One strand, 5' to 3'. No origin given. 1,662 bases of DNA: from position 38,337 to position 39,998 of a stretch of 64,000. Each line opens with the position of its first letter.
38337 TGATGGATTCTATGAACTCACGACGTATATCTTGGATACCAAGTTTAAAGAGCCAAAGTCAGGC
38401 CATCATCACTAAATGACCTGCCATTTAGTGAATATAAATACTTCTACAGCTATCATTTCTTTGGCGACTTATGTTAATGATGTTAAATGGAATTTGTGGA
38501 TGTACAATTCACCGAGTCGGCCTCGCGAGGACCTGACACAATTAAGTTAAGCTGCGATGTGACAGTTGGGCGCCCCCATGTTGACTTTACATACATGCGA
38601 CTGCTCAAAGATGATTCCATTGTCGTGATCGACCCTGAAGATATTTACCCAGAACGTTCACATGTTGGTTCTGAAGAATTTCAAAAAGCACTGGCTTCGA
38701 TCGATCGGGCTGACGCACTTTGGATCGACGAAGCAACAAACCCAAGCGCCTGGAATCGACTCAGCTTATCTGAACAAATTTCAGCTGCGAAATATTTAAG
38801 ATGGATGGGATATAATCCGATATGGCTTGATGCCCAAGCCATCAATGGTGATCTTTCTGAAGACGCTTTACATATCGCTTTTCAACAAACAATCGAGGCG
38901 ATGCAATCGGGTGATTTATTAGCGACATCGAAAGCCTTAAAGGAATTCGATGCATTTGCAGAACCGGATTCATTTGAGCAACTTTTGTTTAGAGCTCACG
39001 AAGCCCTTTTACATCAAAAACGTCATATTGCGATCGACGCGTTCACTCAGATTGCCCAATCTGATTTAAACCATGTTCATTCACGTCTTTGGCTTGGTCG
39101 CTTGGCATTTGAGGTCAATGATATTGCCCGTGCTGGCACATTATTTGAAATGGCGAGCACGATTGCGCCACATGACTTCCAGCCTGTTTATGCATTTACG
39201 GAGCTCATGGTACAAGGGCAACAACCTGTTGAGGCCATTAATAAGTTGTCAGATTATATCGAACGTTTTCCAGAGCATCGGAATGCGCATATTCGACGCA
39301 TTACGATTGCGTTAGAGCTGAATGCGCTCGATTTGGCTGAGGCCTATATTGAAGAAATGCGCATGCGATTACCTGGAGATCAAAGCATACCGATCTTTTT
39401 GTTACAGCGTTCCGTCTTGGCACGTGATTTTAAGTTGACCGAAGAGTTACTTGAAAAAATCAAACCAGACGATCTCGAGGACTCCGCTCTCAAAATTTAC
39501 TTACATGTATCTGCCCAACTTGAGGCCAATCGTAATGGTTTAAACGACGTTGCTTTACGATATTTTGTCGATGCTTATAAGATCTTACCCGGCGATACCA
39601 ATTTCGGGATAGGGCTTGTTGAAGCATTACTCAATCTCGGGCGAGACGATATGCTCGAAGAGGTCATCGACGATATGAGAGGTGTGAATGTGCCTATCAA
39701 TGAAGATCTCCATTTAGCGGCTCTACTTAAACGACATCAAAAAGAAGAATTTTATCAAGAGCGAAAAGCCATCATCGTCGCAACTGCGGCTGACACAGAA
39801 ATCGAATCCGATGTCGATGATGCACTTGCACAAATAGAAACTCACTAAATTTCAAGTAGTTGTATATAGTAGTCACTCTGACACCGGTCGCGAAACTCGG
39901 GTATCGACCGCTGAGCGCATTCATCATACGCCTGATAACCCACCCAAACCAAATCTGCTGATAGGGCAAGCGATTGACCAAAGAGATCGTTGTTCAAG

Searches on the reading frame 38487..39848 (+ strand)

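Call 34: search_protein_families(library=ncbifam, proteins=[window:38487-39848:+])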
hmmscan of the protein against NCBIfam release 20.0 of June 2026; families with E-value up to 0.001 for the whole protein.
window:38487-39848:+ (453 aa): 3 families
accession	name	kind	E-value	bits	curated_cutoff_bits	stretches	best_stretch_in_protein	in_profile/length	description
TIGR02917.1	PEP_TPR_lipo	equivalog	1.1e-09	36.8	312.2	1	149-297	108-259/899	XrtA/PEP-CTERM system TPR-repeat protein PrsT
TIGR02552.1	LcrH_SycD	equivalog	0.00025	20.8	104.8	1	161-265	16-120/136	SycD/LcrH family type III secretion system chaperone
NF040959.1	MamA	equivalog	0.00073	19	200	0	181-292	55-163/204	magnetosome protein MamA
